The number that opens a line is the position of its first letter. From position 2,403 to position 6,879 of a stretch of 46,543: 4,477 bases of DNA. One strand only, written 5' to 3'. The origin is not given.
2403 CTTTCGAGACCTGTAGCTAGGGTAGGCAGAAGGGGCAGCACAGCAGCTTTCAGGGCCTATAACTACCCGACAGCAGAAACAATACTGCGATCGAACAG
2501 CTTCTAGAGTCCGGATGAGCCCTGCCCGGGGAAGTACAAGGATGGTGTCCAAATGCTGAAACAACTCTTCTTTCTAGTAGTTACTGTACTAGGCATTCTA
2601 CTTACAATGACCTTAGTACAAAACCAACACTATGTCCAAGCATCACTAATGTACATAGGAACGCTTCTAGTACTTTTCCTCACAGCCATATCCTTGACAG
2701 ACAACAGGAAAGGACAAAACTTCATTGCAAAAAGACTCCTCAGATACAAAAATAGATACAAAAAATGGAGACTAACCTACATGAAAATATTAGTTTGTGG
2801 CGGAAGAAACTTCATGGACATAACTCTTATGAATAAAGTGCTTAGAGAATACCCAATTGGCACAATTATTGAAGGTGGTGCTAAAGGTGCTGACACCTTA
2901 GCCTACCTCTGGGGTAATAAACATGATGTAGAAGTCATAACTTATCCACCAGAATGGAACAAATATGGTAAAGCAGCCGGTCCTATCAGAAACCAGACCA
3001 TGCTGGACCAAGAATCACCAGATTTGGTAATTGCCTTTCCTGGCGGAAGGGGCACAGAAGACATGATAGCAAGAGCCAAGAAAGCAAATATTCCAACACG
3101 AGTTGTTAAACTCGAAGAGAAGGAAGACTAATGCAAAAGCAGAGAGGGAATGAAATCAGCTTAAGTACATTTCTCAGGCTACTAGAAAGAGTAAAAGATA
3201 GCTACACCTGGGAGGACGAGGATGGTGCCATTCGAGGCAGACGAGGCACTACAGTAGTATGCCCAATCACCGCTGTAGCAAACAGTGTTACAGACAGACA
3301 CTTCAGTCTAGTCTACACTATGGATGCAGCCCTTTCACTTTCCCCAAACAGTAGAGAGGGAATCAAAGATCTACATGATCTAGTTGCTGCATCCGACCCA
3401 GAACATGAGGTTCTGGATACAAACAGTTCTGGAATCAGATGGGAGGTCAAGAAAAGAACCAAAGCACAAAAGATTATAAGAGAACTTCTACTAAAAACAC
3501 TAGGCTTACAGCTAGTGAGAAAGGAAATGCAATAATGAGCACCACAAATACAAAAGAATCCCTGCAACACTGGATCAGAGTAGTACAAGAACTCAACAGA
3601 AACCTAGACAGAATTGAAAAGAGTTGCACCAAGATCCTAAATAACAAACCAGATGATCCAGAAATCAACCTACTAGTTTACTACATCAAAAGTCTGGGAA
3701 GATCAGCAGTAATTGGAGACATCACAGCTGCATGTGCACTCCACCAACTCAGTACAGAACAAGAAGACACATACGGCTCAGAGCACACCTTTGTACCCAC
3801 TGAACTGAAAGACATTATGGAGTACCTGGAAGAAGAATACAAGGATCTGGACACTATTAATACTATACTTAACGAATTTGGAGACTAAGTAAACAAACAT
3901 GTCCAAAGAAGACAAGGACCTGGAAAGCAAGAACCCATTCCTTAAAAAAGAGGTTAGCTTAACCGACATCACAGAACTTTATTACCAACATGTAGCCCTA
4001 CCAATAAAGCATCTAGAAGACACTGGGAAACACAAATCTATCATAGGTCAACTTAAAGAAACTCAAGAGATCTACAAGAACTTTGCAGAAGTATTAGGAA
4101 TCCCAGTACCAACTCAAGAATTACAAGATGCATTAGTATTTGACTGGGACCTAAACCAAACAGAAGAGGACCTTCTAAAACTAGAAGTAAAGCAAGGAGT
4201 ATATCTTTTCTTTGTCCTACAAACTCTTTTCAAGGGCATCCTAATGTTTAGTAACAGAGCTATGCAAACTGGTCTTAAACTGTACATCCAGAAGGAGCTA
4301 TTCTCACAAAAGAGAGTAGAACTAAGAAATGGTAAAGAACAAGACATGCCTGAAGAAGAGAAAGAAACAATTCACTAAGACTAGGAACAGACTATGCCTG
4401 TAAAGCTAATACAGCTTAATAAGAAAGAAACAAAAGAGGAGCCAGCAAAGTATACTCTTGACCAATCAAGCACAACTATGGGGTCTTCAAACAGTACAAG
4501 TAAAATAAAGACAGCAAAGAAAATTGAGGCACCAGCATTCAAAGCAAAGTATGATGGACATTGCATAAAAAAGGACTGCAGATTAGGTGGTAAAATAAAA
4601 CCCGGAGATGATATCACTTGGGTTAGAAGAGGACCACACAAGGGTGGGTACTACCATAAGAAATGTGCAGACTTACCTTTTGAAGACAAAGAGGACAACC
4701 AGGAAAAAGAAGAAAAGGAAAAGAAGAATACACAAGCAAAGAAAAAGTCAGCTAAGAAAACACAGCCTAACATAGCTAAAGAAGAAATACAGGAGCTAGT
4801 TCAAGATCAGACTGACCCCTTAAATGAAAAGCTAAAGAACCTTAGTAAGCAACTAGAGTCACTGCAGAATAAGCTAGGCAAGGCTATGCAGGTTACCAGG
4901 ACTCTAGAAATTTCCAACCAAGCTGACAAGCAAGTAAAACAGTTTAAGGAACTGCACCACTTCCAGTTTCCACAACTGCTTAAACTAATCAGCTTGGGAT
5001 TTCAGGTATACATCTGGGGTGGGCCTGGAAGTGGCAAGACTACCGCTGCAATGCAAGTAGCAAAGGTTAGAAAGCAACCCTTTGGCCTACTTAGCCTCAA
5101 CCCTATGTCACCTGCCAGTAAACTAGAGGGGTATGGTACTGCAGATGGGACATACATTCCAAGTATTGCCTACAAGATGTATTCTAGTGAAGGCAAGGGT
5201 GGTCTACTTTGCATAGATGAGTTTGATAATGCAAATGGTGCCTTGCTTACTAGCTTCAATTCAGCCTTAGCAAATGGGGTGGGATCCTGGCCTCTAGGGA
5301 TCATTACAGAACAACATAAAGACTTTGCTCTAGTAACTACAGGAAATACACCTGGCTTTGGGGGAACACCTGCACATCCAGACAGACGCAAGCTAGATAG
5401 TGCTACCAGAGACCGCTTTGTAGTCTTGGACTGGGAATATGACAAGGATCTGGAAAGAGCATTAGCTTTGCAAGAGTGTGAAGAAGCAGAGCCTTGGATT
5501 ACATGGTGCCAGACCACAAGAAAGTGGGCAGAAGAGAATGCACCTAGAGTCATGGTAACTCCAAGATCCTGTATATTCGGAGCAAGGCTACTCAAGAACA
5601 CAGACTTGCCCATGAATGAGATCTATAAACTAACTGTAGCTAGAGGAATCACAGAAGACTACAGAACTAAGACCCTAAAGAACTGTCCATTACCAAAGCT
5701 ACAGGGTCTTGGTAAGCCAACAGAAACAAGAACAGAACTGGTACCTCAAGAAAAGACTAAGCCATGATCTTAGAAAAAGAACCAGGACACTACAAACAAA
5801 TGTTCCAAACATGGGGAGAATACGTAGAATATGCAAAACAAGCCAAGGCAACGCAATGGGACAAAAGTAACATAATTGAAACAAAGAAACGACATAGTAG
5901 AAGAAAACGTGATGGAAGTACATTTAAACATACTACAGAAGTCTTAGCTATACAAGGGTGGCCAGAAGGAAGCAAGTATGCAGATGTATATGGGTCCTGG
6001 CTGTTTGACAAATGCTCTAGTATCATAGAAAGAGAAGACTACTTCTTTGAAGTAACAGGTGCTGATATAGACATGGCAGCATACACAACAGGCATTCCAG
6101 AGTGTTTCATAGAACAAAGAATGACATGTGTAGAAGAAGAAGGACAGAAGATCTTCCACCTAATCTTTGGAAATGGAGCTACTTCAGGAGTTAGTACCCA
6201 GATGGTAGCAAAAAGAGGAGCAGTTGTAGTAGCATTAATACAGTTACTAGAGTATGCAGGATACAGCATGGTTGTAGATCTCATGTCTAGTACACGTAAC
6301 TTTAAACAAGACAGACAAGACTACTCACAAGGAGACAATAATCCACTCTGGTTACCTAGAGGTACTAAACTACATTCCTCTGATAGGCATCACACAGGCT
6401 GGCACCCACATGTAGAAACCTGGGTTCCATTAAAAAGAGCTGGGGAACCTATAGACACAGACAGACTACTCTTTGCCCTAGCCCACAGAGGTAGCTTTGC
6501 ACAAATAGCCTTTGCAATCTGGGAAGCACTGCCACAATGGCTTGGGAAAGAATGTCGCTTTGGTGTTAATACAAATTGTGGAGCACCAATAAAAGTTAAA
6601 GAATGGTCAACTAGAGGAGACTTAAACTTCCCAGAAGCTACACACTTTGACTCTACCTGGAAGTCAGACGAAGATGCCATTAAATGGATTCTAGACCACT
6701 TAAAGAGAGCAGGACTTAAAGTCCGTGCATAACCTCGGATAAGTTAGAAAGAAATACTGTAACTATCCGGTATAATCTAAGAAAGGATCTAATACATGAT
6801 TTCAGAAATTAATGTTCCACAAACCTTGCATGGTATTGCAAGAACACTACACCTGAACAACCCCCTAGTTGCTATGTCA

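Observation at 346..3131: Two different SLOG-superfamily proteins open the early arm, one with an unusual two-TM membrane tether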

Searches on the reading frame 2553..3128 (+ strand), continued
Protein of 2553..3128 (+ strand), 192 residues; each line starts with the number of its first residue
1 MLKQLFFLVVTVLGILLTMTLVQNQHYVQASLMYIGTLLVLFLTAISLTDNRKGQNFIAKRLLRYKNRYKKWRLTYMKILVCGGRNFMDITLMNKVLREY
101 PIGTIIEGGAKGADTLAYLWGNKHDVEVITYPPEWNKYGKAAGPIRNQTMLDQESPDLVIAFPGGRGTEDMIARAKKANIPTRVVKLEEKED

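Call 96: fold_search(model_id=the predicted structure, library=viral)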
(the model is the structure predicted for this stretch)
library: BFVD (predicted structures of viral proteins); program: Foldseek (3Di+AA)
matches with E <= 10: 1056; with E <= 0.001: 56
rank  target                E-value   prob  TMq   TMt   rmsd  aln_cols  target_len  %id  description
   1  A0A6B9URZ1            1.9e-12  1.00  0.57  0.55   3.5       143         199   34  (no name in the UniProt tables at hand)
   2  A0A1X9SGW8            2.3e-12  1.00  0.53  0.47   3.1       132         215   33  (no name in the UniProt tables at hand)
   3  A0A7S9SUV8            3.2e-12  1.00  0.55  0.61   1.5       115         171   34  YspA cpYpsA-related SLOG domain-containing protein [Providencia phage PSTCR7]
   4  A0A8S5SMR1            1.7e-11  1.00  0.52  0.62   2.3       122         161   29  DUF2493 domain-containing protein [Siphoviridae sp. ctvf68]
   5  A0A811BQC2            1.8e-11  1.00  0.53  0.41   1.8       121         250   30  YspA cpYpsA-related SLOG domain-containing protein [Pandoravirus japonicus]
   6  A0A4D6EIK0            2.1e-11  1.00  0.53  0.37   1.7       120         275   31  YspA cpYpsA-related SLOG domain-containing protein [Pandoravirus celtis]
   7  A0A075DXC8            2.1e-11  1.00  0.55  0.79   3.7       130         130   27  (no name in the UniProt tables at hand)
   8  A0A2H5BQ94            5.6e-11  1.00  0.54  0.49   1.6       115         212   33  DUF2493 domain-containing protein [Vibrio phage Vp_R1]
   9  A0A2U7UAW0            5.6e-11  1.00  0.50  0.54   2.3       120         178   31  YspA cpYpsA-related SLOG domain-containing protein [Pandoravirus quercus]
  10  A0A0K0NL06            1.1e-10  1.00  0.51  0.62   3.6       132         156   30  YspA cpYpsA-related SLOG domain-containing protein [Gordonia phage GMA3]
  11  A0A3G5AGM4            1.2e-10  1.00  0.53  0.61   1.7       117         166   39  DUF2493 domain-containing protein [Solumvirus sp.]
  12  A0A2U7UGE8            1.3e-10  1.00  0.57  0.57   1.9       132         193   28  YspA cpYpsA-related SLOG domain-containing protein [Pandoravirus macleodensis]
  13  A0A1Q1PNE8            1.3e-10  1.00  0.51  0.45   1.9       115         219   33  (no name in the UniProt tables at hand)
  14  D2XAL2                2.0e-10  1.00  0.52  0.57   1.7       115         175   31  Rossmann-fold nucleotide-binding protein [Marseillevirus marseillevirus]
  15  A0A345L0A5            2.7e-10  1.00  0.53  0.42   3.0       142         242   33  (no name in the UniProt tables at hand)
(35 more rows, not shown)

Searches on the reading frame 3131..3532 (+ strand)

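Call 5: search_protein_families(library=pfam, proteins=[window:3131-3532:+], max_evalue=0.1)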
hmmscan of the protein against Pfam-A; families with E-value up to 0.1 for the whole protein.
window:3131-3532:+ (134 aa): 2 families
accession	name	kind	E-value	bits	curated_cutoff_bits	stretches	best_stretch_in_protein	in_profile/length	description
PF07543.17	PGA2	-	0.023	15.2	24.2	1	69-120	63-114/135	Protein trafficking PGA2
PF17887.7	Jak1_Phl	-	0.043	14.2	26.1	1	73-112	11-50/140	Jak1 pleckstrin homology-like domain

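Call 7: search_protein_families(library=phrogs, proteins=[window:3131-3532:+], max_evalue=0.01)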
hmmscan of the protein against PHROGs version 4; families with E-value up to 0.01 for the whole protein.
window:3131-3532:+ (134 aa): 0 families

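Call 62: search_protein_families(library=padloc, proteins=[window:3131-3532:+], max_evalue=0.01)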
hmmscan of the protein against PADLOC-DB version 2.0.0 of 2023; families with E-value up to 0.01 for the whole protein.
window:3131-3532:+ (134 aa): 0 families

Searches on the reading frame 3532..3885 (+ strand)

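Call 5: search_protein_families(library=pfam, proteins=[window:3532-3885:+], max_evalue=0.1)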
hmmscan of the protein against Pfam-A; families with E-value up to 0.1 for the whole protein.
window:3532-3885:+ (118 aa): 5 families
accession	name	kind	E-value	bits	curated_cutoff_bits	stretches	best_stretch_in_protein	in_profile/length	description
PF08954.16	Trimer_CC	-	0.0031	17.6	27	0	15-31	32-48/52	Trimerisation motif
PF24885.1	TPR_NPHP3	-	0.028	14.2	100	1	8-96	102-190/239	Nephrocystin-3 TPR domain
PF08653.15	DASH_Dam1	-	0.032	14.5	26.6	0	91-116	7-32/56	DASH complex subunit Dam1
PF14784.11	ECSIT_C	-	0.036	14.8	29.6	1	2-28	98-124/130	C-terminal domain of the ECSIT protein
PF01895.24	PhoU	-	0.094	13.5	23.5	0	6-66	22-83/89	PhoU domain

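Call 7: search_protein_families(library=phrogs, proteins=[window:3532-3885:+], max_evalue=0.01)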
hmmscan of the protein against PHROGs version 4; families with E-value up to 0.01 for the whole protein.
window:3532-3885:+ (118 aa): 0 families

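Call 62: search_protein_families(library=padloc, proteins=[window:3532-3885:+], max_evalue=0.01)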
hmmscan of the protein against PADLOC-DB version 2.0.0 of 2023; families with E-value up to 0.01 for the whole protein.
window:3532-3885:+ (118 aa): 0 families

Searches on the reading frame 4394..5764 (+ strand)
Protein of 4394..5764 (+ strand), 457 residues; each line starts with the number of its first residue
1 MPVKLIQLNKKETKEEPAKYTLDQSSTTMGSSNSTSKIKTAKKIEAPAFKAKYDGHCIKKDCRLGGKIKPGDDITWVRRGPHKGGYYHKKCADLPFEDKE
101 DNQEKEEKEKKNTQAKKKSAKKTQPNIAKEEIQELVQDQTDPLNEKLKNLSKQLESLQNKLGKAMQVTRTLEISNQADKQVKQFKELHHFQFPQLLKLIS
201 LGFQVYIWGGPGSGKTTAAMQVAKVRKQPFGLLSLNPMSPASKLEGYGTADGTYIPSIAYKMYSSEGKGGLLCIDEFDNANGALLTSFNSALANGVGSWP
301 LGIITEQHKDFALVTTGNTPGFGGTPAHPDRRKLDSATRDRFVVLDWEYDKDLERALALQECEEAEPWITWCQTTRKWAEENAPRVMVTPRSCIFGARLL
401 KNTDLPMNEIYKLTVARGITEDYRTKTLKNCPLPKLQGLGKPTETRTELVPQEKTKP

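Call 5: search_protein_families(library=pfam, proteins=[window:4394-5764:+], max_evalue=0.1)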
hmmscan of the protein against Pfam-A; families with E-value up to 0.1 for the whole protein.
window:4394-5764:+ (457 aa): 4 families
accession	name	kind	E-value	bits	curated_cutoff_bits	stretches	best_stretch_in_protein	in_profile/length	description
PF07728.20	AAA_5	-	6.7e-08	33.1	22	1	206-342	3-139/139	AAA domain (dynein-related subfamily)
PF00004.35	AAA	-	0.0011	19.8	21.2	1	205-283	1-72/131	ATPase family associated with various cellular activities (AAA)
PF13173.12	AAA_14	-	0.073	13.5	27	0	206-283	6-77/129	AAA domain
PF20720.3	nSTAND3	-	0.085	13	27.2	0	205-224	20-39/155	Novel STAND NTPase 3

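Call 31: find_related_loci(query=window:4394-5764:+, collection=viral_contigs, flank=8000)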
Query window:4394-5764:+ (457 aa) in viral_contigs; peptide patterns used: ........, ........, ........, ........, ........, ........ (x = any residue, [..] = any of these).
43 stretches matched a pattern, but none encodes a relative of the query by tblastn (E <= 1e-3).

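Call 37: find_homologous_proteins(query=window:4394-5764:+)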
Query window:4394-5764:+ (457 aa): 55 proteins with E <= 0.001 among 7724 candidates.
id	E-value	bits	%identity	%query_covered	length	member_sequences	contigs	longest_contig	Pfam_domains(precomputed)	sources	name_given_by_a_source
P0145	0.0e+0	1047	100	100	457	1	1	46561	PF07728.21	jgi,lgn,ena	-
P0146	2.5e-68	249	36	85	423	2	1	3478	PF00004.36,PF07728.21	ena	-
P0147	1.2e-64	237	37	84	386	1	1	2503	PF00004.36,PF07728.21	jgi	jgi:hypothetical protein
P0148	1.7e-58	217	35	85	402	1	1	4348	PF07728.21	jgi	jgi:MoxR-like ATPase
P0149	2.5e-54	203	33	85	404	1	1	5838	PF00004.36,PF07728.21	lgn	-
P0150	1.1e-53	201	37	81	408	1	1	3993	PF07728.21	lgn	-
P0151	5.7e-51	192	42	54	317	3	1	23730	PF07728.21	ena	-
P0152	2.6e-50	190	39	58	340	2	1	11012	PF00004.36,PF07728.21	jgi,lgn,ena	-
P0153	3.9e-49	186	34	84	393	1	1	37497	PF07726.18,PF00004.36,PF07728.21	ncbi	-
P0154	1.5e-48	184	32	83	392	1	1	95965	PF00004.36,PF07728.21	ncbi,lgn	-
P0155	7.7e-47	178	41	54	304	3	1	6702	PF07726.18,PF00004.36,PF07728.21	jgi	-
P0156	3.0e-45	173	32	83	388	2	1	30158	PF00004.36,PF07728.21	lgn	-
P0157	6.3e-45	172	30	84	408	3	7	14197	PF00004.36,PF07728.21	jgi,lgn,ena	jgi:MoxR-like ATPase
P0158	1.2e-44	171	32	83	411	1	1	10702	PF00004.36,PF07728.21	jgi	-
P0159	2.6e-43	167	31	83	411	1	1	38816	PF00004.36,PF07728.21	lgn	-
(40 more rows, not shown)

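Call 39: find_encoding_contigs(protein=P0153, flank=10000, max_places=1)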
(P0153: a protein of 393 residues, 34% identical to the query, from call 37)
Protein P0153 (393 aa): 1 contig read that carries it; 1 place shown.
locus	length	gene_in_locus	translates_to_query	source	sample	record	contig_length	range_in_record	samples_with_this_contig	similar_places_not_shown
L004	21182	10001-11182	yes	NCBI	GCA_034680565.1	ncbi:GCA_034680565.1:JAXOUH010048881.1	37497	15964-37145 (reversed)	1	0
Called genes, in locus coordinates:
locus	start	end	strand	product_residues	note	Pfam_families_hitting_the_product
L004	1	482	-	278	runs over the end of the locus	?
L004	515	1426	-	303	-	-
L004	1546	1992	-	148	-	-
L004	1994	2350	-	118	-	-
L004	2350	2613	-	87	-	-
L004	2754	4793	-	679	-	-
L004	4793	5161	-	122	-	-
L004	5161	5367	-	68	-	-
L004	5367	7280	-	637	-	PF17289:Terminase_6C (weak)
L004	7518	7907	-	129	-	-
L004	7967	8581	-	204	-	-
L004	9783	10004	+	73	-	-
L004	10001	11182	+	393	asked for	PF00004:AAA (weak), PF07726:AAA_3, PF07728:AAA_5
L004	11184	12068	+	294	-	PF23822:DUF7192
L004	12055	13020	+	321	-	-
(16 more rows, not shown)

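Call 40: find_encoding_contigs(protein=P0159, flank=10000, max_places=1)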
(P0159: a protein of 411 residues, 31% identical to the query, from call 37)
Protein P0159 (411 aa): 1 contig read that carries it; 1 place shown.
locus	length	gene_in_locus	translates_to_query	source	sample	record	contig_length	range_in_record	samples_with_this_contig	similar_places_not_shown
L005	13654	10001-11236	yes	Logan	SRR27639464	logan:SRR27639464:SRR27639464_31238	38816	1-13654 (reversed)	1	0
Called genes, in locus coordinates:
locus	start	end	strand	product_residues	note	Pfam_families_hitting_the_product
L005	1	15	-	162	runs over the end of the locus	PF00692:dUTPase, PF22769:DCD (weak), PF00692:dUTPase (weak)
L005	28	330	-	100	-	-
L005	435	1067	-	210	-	PF01510:Amidase_2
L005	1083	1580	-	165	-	PF00210:Ferritin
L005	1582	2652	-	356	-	-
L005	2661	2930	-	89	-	-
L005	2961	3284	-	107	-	PF25590:DUF7936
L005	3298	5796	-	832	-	PF26696:PTL_trimer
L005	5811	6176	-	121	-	-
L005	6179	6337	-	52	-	-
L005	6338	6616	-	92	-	PF23148:Gp77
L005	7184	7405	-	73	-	-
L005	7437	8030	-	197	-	PF13489:Methyltransf_23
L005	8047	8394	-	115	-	-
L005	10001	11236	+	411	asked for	PF00004:AAA (weak), PF07728:AAA_5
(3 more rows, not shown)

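Call 41: find_encoding_contigs(protein=P0151, flank=10000, max_places=1)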
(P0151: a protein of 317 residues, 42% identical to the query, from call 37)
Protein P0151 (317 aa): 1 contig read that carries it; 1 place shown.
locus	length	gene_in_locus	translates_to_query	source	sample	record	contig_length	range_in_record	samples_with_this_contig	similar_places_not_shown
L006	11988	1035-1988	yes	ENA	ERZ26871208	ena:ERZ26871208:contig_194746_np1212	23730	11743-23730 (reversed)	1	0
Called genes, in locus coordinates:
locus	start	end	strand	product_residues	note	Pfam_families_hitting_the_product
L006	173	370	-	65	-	PF01381:HTH_3 (weak)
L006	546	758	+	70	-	-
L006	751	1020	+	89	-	-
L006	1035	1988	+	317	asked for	PF07728:AAA_5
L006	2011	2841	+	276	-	PF23822:DUF7192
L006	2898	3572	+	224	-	PF00004:AAA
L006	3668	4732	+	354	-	-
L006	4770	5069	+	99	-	-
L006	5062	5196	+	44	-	-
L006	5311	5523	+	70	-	PF12728:HTH_17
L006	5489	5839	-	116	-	-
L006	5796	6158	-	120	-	-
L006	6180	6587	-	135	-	-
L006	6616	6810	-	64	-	-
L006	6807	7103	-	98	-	-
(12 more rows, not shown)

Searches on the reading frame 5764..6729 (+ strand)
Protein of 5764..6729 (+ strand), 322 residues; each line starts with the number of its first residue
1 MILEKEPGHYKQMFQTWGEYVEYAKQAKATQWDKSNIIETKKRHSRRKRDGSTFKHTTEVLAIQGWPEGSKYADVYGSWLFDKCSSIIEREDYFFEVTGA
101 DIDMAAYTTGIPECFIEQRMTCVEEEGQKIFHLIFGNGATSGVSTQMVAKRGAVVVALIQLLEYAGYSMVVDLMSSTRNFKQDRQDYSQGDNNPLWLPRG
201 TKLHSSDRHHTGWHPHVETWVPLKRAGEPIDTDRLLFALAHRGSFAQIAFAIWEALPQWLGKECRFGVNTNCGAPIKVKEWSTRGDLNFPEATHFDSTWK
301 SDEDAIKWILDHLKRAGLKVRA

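Call 5: search_protein_families(library=pfam, proteins=[window:5764-6729:+], max_evalue=0.1)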
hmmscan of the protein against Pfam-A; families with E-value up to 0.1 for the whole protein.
window:5764-6729:+ (322 aa): 1 family
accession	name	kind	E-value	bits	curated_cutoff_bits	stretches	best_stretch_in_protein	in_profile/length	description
PF23822.1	DUF7192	-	9.9e-24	84.6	27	2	94-176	92-173/281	Domain of unknown function (DUF7192)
